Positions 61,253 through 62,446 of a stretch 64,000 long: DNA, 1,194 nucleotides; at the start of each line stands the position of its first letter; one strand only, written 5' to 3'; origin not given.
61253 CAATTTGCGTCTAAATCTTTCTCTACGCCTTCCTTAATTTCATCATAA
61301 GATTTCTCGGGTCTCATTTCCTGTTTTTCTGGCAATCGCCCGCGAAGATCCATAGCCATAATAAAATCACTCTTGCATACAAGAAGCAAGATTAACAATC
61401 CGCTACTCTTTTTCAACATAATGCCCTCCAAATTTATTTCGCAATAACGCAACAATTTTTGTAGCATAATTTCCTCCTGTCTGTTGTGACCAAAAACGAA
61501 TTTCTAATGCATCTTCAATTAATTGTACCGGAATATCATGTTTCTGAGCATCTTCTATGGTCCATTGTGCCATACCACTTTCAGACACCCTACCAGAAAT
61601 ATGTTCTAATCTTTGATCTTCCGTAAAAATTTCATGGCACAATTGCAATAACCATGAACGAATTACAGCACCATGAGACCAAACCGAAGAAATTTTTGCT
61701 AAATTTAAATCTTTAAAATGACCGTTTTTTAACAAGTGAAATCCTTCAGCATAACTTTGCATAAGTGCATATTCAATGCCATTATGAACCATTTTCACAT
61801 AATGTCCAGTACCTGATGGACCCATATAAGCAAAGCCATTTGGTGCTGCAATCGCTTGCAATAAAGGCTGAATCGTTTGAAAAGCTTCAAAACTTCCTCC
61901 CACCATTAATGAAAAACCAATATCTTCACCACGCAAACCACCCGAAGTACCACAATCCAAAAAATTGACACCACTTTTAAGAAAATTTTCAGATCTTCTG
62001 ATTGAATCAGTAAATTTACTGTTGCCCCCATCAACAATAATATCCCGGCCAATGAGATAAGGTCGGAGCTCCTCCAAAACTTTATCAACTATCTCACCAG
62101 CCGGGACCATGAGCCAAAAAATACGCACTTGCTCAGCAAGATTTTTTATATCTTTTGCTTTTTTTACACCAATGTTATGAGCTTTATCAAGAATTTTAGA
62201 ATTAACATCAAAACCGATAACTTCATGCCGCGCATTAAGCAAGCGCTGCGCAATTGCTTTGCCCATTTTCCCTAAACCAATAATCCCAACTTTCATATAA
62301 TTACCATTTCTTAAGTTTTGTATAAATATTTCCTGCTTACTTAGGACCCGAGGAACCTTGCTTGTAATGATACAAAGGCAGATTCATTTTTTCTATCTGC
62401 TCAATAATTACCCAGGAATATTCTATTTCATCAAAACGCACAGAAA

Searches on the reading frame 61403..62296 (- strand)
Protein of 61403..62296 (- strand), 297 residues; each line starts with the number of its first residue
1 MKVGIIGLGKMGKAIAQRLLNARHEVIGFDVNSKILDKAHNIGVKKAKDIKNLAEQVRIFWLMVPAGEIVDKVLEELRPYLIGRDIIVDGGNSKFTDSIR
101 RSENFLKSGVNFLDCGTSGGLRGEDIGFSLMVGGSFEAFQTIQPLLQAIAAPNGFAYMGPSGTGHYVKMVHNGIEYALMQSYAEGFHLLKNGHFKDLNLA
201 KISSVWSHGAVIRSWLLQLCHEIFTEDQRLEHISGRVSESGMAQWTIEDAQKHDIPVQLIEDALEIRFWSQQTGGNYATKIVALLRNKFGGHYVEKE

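Call 54: search_protein_families(library=pfam, proteins=[window:61403-62296:-], max_evalue=0.01)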
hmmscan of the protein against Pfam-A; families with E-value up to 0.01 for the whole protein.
window:61403-62296:- (297 aa): 10 families
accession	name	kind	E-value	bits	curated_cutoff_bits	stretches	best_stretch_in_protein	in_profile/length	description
PF03446.21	NAD_binding_2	-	1e-38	133.3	21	1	2-157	1-159/161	NAD binding domain of 6-phosphogluconate dehydrogenase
PF00393.24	6PGD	-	3.8e-23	82.7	27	1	164-273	1-116/290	6-phosphogluconate dehydrogenase, C-terminal domain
PF02826.25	2-Hacid_dh_C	-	8.4e-08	32.2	25.1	1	2-68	38-103/178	D-isomer specific 2-hydroxyacid dehydrogenase, NAD binding domain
PF03807.23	F420_oxidored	-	2.4e-07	31.7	21.6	1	2-89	1-90/94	NADP oxidoreductase coenzyme F420-dependent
PF02737.24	3HCDH_N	-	1.2e-05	25.8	22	1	2-45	1-44/180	3-hydroxyacyl-CoA dehydrogenase, NAD binding domain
PF02254.24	TrkA_N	-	0.00042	21.1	23.8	1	5-44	3-42/116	TrkA-N domain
PF02153.23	PDH_N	-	0.00045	20.2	26.5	1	22-110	10-96/154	Prephenate dehydrogenase, nucleotide-binding domain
PF07991.19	KARI_N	-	0.0014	18.7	20.6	1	2-81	6-85/165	Acetohydroxy acid isomeroreductase, NADPH-binding domain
PF10727.15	Rossmann-like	-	0.0027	17.9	23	1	1-72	15-88/131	Rossmann-like domain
PF03721.20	UDPG_MGDP_dh_N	-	0.0085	16.1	27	0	1-39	1-39/187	UDP-glucose/GDP-mannose dehydrogenase family, NAD binding domain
